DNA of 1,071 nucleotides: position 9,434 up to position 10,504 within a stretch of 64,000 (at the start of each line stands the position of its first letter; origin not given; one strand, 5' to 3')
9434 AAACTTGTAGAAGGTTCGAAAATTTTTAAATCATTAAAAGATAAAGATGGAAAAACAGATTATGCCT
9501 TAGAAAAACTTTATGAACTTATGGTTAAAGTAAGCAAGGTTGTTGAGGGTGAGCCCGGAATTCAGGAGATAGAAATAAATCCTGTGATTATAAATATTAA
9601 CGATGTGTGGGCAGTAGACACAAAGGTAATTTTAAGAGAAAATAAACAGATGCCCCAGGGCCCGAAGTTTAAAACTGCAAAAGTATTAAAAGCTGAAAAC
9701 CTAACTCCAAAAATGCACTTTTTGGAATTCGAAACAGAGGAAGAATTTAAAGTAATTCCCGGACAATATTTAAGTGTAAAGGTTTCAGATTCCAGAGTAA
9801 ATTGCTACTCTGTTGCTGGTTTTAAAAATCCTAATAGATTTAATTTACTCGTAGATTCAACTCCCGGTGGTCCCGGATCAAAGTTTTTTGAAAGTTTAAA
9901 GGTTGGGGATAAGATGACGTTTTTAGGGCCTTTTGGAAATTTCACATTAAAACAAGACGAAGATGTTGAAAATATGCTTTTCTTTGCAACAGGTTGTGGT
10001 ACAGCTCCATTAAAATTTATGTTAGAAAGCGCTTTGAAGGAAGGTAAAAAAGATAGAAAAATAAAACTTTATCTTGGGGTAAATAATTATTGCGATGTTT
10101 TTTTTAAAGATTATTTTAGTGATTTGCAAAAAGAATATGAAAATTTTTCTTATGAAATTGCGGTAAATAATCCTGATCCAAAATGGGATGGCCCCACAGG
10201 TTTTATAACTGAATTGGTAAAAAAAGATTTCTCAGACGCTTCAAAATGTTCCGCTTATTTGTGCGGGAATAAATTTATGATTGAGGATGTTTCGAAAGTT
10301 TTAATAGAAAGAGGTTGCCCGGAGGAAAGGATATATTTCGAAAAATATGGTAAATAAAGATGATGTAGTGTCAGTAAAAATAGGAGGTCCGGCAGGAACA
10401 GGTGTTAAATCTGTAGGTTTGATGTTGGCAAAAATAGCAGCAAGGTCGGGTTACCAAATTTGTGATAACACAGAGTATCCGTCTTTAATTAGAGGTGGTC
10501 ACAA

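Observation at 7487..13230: ADP-forming acetyl-CoA synthetase fused to an FNR-like flavin oxidoreductase module, in an operon with OFOR and ferredoxin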

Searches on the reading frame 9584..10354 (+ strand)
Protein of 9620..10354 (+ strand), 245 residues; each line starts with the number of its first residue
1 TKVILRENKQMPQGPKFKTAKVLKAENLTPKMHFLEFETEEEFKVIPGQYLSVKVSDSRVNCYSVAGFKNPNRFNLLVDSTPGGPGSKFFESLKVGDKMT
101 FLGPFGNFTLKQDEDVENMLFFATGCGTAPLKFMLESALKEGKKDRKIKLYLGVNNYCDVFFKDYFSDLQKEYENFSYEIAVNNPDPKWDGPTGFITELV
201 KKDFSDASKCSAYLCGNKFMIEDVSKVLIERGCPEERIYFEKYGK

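Call 8: search_solved_structures(query=window:9620-10354:+, max_evalue=0.01, show_alignments=2)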
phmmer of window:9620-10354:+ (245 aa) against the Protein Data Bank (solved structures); distinct sequences matched with E-value up to 0.01: 109 (the best 60 are shown).
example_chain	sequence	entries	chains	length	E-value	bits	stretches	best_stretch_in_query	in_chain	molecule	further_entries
7qu3_A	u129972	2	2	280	5.7e-26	94.8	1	49-244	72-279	Na(+)-translocating NADH-quinone reductase subunit F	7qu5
7qty_A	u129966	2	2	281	6.8e-24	88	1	80-244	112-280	Na(+)-translocating NADH-quinone reductase subunit F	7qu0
4u9u_A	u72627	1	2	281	3e-23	85.9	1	80-244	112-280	Na(+)-translocating NADH-quinone reductase subunit F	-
8ad4_A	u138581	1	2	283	3.1e-23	85.8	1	80-244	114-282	Na(+)-translocating NADH-quinone reductase subunit F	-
4uaj_A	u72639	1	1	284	3.1e-23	85.8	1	80-244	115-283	Na(+)-translocating NADH-quinone reductase subunit F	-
8a1t_F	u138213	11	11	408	7.7e-23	84.5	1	80-244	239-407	Na(+)-translocating NADH-quinone reductase subunit F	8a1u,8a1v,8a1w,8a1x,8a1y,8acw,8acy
7xk3_F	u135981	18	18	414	7.9e-23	84.5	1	80-244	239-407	Na(+)-translocating NADH-quinone reductase subunit F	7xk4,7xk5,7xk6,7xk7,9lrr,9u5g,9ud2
8ad3_A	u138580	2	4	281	8e-23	84.5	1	80-242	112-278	Na(+)-translocating NADH-quinone reductase subunit F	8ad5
2r6h_A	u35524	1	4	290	9.5e-23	84.2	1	82-244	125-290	NADH:ubiquinone oxidoreductase, Na translocating, F subunit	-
1tvc_A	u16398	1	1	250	1.8e-22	83.3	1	44-243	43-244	METHANE MONOOXYGENASE COMPONENT C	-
1krh_A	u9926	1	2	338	5e-20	75.3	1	40-243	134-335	Benzoate 1,2-Dioxygenase Reductase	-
4wqm_A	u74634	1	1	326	8.6e-18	68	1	2-243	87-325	Toluene-4-monooxygenase electron transfer component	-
5ogx_A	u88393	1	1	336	6.5e-17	65.1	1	40-243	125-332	Cytochrome P450 reductase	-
2eix_A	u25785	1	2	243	1.6e-16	63.9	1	43-223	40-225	NADH-cytochrome b5 reductase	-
7c3a_A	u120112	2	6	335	9.3e-14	54.8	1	7-242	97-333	Ferredoxin reductase component of carbazole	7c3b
1qfj_A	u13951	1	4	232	7.2e-06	28.9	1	20-241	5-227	PROTEIN (FLAVIN REDUCTASE)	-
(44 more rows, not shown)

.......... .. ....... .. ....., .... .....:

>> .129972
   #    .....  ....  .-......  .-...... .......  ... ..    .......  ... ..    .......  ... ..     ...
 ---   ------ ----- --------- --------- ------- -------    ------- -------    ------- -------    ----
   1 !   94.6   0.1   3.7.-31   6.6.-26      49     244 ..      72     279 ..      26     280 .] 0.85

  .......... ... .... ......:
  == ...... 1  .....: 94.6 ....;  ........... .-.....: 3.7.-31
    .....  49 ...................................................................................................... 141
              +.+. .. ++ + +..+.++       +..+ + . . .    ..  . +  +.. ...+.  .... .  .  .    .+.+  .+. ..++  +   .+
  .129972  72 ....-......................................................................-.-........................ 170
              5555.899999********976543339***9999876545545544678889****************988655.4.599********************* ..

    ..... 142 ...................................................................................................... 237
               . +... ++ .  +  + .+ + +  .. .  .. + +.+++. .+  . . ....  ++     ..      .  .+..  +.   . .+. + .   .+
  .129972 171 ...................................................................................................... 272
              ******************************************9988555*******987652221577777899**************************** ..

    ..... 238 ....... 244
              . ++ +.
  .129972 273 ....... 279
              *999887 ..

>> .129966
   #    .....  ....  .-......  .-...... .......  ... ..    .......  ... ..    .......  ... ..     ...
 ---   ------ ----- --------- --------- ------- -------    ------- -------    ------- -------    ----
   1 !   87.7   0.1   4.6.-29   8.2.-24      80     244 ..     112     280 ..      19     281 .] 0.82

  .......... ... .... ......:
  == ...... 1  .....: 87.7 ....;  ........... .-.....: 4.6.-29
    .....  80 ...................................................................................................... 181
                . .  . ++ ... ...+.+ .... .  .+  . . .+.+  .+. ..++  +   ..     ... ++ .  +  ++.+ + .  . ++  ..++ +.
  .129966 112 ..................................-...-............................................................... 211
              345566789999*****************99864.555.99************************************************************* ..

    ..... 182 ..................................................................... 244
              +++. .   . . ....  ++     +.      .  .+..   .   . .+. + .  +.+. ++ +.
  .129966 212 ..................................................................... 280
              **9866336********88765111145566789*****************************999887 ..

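Call 31: find_related_loci(query=A1, collection=genome_contigs, flank=10000)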
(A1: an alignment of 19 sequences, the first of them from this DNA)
Query A1 (257 aa) in genome_contigs; peptide patterns used: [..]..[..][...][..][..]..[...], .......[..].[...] (x = any residue, [..] = any of these).
270 stretches matched a pattern; 203 encode a relative of the query (tblastn E <= 1e-3); the best 80 are kept; 80 distinct loci.
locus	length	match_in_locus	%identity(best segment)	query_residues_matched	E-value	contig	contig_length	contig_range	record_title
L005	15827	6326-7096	89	1-257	6e-158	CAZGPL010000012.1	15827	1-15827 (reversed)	MAG TPA_asm: uncultured Candidatus Saccharibacteria bacterium isolate SRP239243_co1_4 genome assembly, contig: NODE_6163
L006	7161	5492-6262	87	1-257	8e-156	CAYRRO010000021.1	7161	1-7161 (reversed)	MAG TPA_asm: uncultured Candidatus Saccharibacteria bacterium isolate SRP294416_co1_175 genome assembly, contig: NODE_24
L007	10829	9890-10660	86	1-257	2e-153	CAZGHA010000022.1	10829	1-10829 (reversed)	MAG TPA_asm: uncultured Candidatus Saccharibacteria bacterium isolate binchicken_co39_211 genome assembly, contig: NODE_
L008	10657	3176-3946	85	1-257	5e-151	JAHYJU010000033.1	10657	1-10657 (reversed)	MAG: Patescibacteria group bacterium isolate KA30 NODE_2818_length_10657_cov_4.924596, whole genome shotgun sequence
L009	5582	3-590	95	62-257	4e-125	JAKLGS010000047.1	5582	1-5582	MAG: Patescibacteria group bacterium isolate RA.bin45 RA.bin45_47, whole genome shotgun sequence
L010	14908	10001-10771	69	1-257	2e-123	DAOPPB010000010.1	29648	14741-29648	MAG TPA_asm: bacterium isolate AMR_MDS_1559 NODE_2013_length_29648_cov_6.943635, whole genome shotgun sequence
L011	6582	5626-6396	64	1-257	3e-114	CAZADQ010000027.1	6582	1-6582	MAG TPA_asm: uncultured Candidatus Saccharibacteria bacterium isolate SRP192927_co10_439 genome assembly, contig: NODE_1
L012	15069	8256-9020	67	1-255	9e-113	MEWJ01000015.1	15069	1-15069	MAG: candidate division WWE3 bacterium RIFOXYD1_FULL_43_17 rifoxyd1_full_scaffold_2263, whole genome shotgun sequence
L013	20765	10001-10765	65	1-255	1e-108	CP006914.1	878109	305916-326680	Candidate division WWE3 bacterium RAAC2_WWE3_1 chromosome, complete genome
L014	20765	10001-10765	65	1-255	8e-109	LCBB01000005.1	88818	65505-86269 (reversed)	MAG: candidate division WWE3 bacterium GW2011_GWC2_41_23 UU55_C0005, whole genome shotgun sequence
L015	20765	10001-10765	64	1-255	2e-108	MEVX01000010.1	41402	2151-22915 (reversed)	MAG: candidate division WWE3 bacterium RIFOXYB1_FULL_43_24 rifoxyb1_full_scaffold_296, whole genome shotgun sequence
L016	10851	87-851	65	1-255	2e-107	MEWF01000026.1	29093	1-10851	MAG: candidate division WWE3 bacterium RIFOXYC2_FULL_42_13 rifoxyc2_full_scaffold_951, whole genome shotgun sequence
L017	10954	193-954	61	1-254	3e-106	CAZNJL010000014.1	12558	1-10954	MAG TPA_asm: uncultured Candidatus Saccharibacteria bacterium isolate SRP178699_co1_444 genome assembly, contig: NODE_67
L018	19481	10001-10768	57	1-257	1e-104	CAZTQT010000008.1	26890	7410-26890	MAG TPA_asm: uncultured Candidatus Saccharibacteria bacterium isolate binchicken_co45_572 genome assembly, contig: NODE_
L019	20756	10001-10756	59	1-255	3e-103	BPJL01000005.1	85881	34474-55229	MAG: Patescibacteria group bacterium KatS3mg101 DNA, contig_16195, whole genome shotgun sequence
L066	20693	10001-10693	45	23-255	3e-65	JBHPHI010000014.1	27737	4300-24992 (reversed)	Patescibacteria group bacterium isolate SAG AM-311-P01 NODE_14_length_27737_cov_31.960696, whole genome shotgun sequence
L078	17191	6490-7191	34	27-255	2e-42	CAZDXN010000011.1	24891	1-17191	MAG TPA_asm: uncultured Pseudomonadales bacterium isolate binchicken_co38_1253 genome assembly, contig: NODE_4138_length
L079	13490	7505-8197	44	24-255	4e-63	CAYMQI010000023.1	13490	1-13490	MAG TPA_asm: uncultured Pseudomonadales bacterium isolate SRP050083_co2_357 genome assembly, contig: NODE_3393_length_13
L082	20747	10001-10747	33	9-255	1e-37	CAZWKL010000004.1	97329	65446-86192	MAG TPA_asm: uncultured Pseudomonadales bacterium isolate binchicken_co173_42 genome assembly, contig: NODE_663_length_9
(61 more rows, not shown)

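Call 36: search_protein_representatives(protein=window:9620-10354:+)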
Query: 245 residues. Proteins with E-value up to 0.001 (for the whole library): 11162; up to 1e-10: 3389; up to 1e-30: 103. The best 150 are listed.
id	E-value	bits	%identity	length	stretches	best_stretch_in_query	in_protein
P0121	2.2e-131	453.1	78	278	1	1-245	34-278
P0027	3.4e-95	334.6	64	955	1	1-243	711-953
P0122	1.1e-80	287.1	56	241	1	10-242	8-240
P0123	1.2e-76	273.9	52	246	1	12-243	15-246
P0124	6.9e-71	255.0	47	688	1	2-243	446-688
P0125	2.5e-70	253.2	49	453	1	15-243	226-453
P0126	3.1e-63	229.9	48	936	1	16-243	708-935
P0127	1.4e-59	217.9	43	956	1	2-243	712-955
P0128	5.6e-59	216.0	42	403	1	2-243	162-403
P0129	1.6e-57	211.2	46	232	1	14-243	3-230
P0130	4.8e-52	193.3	40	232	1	15-243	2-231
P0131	9.8e-51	189.0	39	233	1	16-243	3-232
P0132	3.4e-50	187.3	38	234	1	15-242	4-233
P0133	9.2e-49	182.5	41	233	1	17-242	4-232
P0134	6.5e-47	176.5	41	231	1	14-243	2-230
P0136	9.4e-45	169.4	36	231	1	15-243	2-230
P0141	5.0e-41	157.2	35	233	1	16-243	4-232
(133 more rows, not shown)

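Call 39: search_protein_families(library=ncbifam, proteins=[window:9620-10354:+], max_evalue=0.001)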
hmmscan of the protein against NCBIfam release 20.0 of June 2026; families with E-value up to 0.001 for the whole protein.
window:9620-10354:+ (245 aa): 25 families
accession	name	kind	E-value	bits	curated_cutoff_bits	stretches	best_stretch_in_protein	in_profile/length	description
NF040810.1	BenC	equivalog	1e-35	123.5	430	1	19-243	106-330/333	benzoate 1,2-dioxygenase electron transfer component BenC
NF045803.1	MethMoxFADbindMmoC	equivalog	9.1e-34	116.7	500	1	39-243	134-340/343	aromatic/alkene monooxygenase hydroxylase FAD-binding subunit MmoC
NF008822.0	PRK11872.1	equivalog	4.9e-30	104.7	402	1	26-244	115-336/341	anthranilate 1,2-dioxygenase electron transfer component AntC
TIGR01941.1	nqrF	equivalog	1.6e-29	103.1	295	1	74-244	223-404/405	NADH:ubiquinone reductase (Na(+)-transporting) subunit F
NF005963.0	PRK08051.1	equivalog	2.4e-25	89.2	230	1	20-241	6-228/233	NAD(P)H-flavin reductase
NF006220.0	PRK08345.1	subfamily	7.6e-22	77.9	395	1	18-240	11-248/294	cytochrome-c3 hydrogenase subunit gamma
NF009805.0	PRK13289.1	equivalog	3.4e-20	72.3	432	1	43-244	183-393/399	NO-inducible flavohemoprotein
NF052252.1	flav_redu_LuxG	exception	8.5e-19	67.6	340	1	20-239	3-225/232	flavin mononucleotide reductase LuxG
NF040830.1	sulfhyd_ShyC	equivalog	9.4e-19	67.7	600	1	20-240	9-242/288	NAD(P)-dependent hydrogenase/sulfhydrogenase 2 subunit gamma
TIGR02160.1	PA_CoA_Oxy5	hypoth_equivalog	3.8e-18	65.4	420.8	1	19-244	3-242/352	1,2-phenylacetyl-CoA epoxidase subunit PaaE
NF007964.0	PRK10684.1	equivalog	1.8e-16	60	383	1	21-243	13-237/333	NADH oxidoreductase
TIGR02911.1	sulfite_red_B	equivalog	6.3e-15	55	288.6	1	36-241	22-222/261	anaerobic sulfite reductase subunit AsrB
NF000798.0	PRK00054.1-3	equivalog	1.2e-12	48.1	219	1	17-228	5-194/244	dihydroorotate dehydrogenase electron transfer subunit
NF040835.1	sulfhyd_HydG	equivalog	1.5e-12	47.4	650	1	17-240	17-245/292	NADPH-dependent hydrogenase/sulfhydrogenase 1 subunit gamma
NF000796.0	PRK00054.1-1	equivalog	5.3e-12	45.5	224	1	21-232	7-193/254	dihydroorotate dehydrogenase electron transfer subunit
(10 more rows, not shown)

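Call 46: search_protein_families(library=pfam, proteins=[L078:2131-3609:+, L078:3624-4175:+, L078:4175-5482:+, L078:6105-6500:+, L078:7469-8155:+, L078:9519-9956:+, L082:7700-8998:+, L082:9020-9403:+, L066:8270-9490:+, L066:9488-9961:-], max_evalue=0.001)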
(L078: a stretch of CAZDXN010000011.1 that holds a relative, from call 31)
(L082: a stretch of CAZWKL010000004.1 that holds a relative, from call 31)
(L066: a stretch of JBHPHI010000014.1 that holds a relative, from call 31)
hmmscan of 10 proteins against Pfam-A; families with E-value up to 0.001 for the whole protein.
L078:2131-3609:+ (493 aa): 2 families
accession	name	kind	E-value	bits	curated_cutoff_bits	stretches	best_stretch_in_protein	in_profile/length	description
PF01458.23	SUFBD_core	-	1.3e-87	293.6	27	1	230-464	1-232/232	SUF system FeS cluster assembly, SufBD core domain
PF19295.5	SufBD_N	-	1.6e-11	44.6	23.5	1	162-227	106-171/172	SufBD protein N-terminal region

L078:3624-4175:+ (184 aa): 1 family
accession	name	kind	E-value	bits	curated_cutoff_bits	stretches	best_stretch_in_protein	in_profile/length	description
PF01458.23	SUFBD_core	-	1.7e-40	139.3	27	1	7-162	77-232/232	SUF system FeS cluster assembly, SufBD core domain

L078:4175-5482:+ (436 aa): 4 families
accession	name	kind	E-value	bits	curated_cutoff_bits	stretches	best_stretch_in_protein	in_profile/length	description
PF00266.25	Aminotran_5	-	1e-136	456.2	21.5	1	24-421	1-371/371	Aminotransferase class-V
PF00155.27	Aminotran_1_2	-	7.6e-07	29.1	19.7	1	34-216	18-185/361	Aminotransferase class I and II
PF03841.19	SelA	-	0.00027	20.5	22.8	1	227-263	198-234/367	L-seryl-tRNA selenium transferase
PF01053.26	Cys_Met_Meta_PP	-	0.00039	19.5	27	0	170-245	129-201/381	Cys/Met metabolism PLP-dependent enzyme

L078:6105-6500:+ (132 aa): 1 family
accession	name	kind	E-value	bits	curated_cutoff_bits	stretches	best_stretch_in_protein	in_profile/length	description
PF01592.21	NifU_N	-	4.7e-18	66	22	1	3-124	2-115/127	NifU-like N terminal domain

L078:7469-8155:+ (229 aa): 3 families
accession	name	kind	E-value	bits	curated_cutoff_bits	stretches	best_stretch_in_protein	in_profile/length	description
PF13462.12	Thioredoxin_4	-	3.4e-17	63.5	23.2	1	75-229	12-164/165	Thioredoxin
PF01323.26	DSBA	-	6.9e-14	52.5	25.6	1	79-228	1-190/191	DSBA-like thioredoxin domain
PF13098.12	Thioredoxin_2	-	3.3e-05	24.6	27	1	74-211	3-82/104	Thioredoxin-like domain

L078:9519-9956:+ (146 aa): 1 family
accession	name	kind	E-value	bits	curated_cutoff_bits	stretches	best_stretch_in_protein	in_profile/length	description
PF01883.24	FeS_assembly_P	-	1.7e-20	73.5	23.5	1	51-122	1-73/73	Iron-sulfur cluster assembly protein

L082:7700-8998:+ (433 aa): 2 families
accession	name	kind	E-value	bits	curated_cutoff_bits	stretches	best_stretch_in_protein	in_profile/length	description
PF00266.25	Aminotran_5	-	1.9e-118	396.1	21.5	1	35-421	1-371/371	Aminotransferase class-V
PF00155.27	Aminotran_1_2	-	2.7e-07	30.6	19.7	1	81-204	46-179/361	Aminotransferase class I and II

L082:9020-9403:+ (128 aa): 1 family
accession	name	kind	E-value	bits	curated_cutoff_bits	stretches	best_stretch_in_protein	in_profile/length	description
PF01592.21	NifU_N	-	6.1e-21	75.3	22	1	8-125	2-118/127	NifU-like N terminal domain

L066:8270-9490:+ (407 aa): 4 families
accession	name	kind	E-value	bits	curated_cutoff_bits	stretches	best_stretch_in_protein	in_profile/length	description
PF07992.20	Pyr_redox_2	-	5.3e-35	121.7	26.1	1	6-316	2-291/291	Pyridine nucleotide-disulphide oxidoreductase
PF00070.33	Pyr_redox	-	2e-11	44.7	22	1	160-237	1-65/82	Pyridine nucleotide-disulphide oxidoreductase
PF13454.12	NAD_binding_9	-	7.7e-07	29.7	21.8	0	9-47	2-39/155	FAD-NAD(P)-binding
PF01266.30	DAO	-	1.5e-06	28.4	27.9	0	7-43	2-35/353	FAD dependent oxidoreductase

L066:9488-9961:- (157 aa): 3 families
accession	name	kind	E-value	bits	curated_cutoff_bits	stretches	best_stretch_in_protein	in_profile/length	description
PF00258.30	Flavodoxin_1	-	1.6e-16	61.2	25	1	12-133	1-128/143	Flavodoxin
PF12641.12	Flavodoxin_3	-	0.00014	22.1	27.5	1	11-119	1-98/160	Flavodoxin domain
PF12724.12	Flavodoxin_5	-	0.00023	21.9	27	1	11-99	1-83/145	Flavodoxin domain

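Call 52: predict_structure(alignment_id=A1)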
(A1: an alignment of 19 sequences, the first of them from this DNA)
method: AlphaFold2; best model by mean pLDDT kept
length: 257 residues; sequences in the alignment: 19
mean_pLDDT: 89.0   pTM: 0.86
mean pLDDT of the five models: 89.0, 88.6, 87.9, 87.7, 86.6
residues with pLDDT >= 90: 192; 70-90: 35; 50-70: 22; < 50: 8
segments of 3 or more residues with pLDDT < 50: 10-15
pLDDT, mean of each block of 10 residues (from residue 1): 55 51 70 97 95 93 91 93 96 89 96 91 88 94 96 90 96 96 97 96 94 92 95 95 96 63
secondary structure, 60 per line:
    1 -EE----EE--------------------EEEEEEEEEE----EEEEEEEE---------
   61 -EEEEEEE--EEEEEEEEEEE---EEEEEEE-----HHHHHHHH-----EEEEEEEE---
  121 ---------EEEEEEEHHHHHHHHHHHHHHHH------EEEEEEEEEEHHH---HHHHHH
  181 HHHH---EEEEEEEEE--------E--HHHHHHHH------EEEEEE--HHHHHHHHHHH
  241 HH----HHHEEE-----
elements in order: E30-39 E44-51 E62-68 E71-81 E85-91 H97-104 E110-117 E130-136 H137-152 E159-168 H175-184 E188-196 H208-215 E222-227 H230-242 E250-252

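Call 54: list_cluster_members(proteins=[P0130, P0131, P0133, P0136, P0141, P0122])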
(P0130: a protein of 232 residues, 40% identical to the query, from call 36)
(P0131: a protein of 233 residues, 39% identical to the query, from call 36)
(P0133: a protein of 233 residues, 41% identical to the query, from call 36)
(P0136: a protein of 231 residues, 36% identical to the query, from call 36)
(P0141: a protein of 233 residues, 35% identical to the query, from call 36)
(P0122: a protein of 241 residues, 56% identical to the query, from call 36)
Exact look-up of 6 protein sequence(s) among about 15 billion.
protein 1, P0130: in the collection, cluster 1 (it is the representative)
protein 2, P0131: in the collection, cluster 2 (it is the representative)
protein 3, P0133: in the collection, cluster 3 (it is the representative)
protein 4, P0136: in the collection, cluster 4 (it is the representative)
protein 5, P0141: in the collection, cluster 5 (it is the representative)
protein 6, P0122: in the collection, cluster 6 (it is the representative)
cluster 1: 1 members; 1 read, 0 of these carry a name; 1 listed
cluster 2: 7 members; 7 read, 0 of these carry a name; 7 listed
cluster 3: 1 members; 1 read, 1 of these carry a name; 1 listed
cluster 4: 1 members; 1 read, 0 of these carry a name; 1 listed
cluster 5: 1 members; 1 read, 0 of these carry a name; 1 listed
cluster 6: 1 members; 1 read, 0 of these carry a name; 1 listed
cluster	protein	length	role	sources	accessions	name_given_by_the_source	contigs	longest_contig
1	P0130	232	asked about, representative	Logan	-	-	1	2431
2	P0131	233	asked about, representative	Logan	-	-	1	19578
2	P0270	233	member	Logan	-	-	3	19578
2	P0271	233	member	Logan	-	-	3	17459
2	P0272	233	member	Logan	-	-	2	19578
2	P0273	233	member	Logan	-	-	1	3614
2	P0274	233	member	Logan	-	-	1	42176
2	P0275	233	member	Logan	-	-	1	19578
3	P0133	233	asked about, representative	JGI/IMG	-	NAD(P)H-flavin reductase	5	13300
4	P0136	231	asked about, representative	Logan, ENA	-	-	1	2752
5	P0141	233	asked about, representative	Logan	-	-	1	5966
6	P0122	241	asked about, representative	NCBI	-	-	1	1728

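Call 56: fold_search(model_id=the predicted structure, library=pdb)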
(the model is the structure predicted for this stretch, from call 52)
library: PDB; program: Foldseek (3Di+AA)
matches with E <= 10: 1124; with E <= 0.001: 312
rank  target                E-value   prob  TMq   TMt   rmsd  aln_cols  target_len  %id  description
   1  2r6h_A                4.0e-22  1.00  0.80  0.73   2.5       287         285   25  Crystal structure of the domain comprising the NAD binding and the FAD binding regions of the NADH:ubiquinone oxidored (released 2007-09-11)
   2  8ad3_A                5.4e-22  1.00  0.79  0.73   3.3       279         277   26  X-ray structure of NqrF(129-408)of Vibrio cholerae variant F406A (released 2023-07-12)
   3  8ad3_B                5.4e-22  1.00  0.78  0.73   3.5       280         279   26  X-ray structure of NqrF(129-408)of Vibrio cholerae variant F406A (released 2023-07-12)
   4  2r6h_B                6.1e-22  1.00  0.79  0.72   2.9       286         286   24  Crystal structure of the domain comprising the NAD binding and the FAD binding regions of the NADH:ubiquinone oxidored (released 2007-09-11)
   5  8ad5_A                7.3e-22  1.00  0.79  0.74   3.3       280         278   26  X-ray structure of NqrF(129-408)of Vibrio cholerae variant F406A (released 2023-07-12)
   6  7qty                  8.3e-22  1.00  0.80  0.74   2.6       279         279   25  X-ray structure of FAD domain of NqrF of Klebsiella pneumoniae (released 2022-02-09)
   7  8ad0_F                1.1e-21  1.00  0.79  0.52   3.2       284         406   27  X-ray structure of Na+-NQR from Vibrio cholerae in different conformation at 3.1 A (released 2023-07-12)
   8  4uaj                  1.3e-21  1.00  0.78  0.72   3.6       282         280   26  Crystal structure of NqrF in hexagonal space group (released 2015-08-05)
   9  8ad4_A                1.4e-21  1.00  0.79  0.73   3.2       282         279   26  X-ray structure of NqrF(129-408)of Vibrio cholerae in complex with NADH (released 2023-07-12)
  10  7qu5                  1.6e-21  1.00  0.79  0.73   3.3       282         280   24  X-ray structure of FAD domain of NqrF of Pseudomonas aeruginosa (released 2022-02-09)
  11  2r6h_C                1.8e-21  1.00  0.79  0.71   4.0       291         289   24  Crystal structure of the domain comprising the NAD binding and the FAD binding regions of the NADH:ubiquinone oxidored (released 2007-09-11)
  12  7qu3                  1.8e-21  1.00  0.79  0.73   3.0       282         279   25  X-ray structure of FAD domain of NqrF of Pseudomonas aeruginosa (released 2022-02-09)
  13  4u9u_B                1.9e-21  1.00  0.78  0.73   3.4       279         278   26  Crystal structure of NqrF FAD-binding domain from Vibrio cholerae (released 2014-12-03)
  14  8ad4_B                3.2e-21  1.00  0.80  0.74   2.9       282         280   26  X-ray structure of NqrF(129-408)of Vibrio cholerae in complex with NADH (released 2023-07-12)
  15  4u9u_A                3.8e-21  1.00  0.79  0.73   3.2       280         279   26  Crystal structure of NqrF FAD-binding domain from Vibrio cholerae (released 2014-12-03)
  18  5ogx                  6.6e-21  1.00  0.81  0.63   3.2       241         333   26  Crystal structure of Amycolatopsis cytochrome P450 reductase GcoB. (released 2018-07-04)
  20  2r6h_D                7.4e-21  1.00  0.79  0.72   3.3       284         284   25  Crystal structure of the domain comprising the NAD binding and the FAD binding regions of the NADH:ubiquinone oxidored (released 2007-09-11)
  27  1qfj_A                1.8e-19  1.00  0.78  0.88   2.4       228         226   21  CRYSTAL STRUCTURE OF NAD(P)H:FLAVIN OXIDOREDUCTASE FROM ESCHERICHIA COLI (released 1999-06-01)
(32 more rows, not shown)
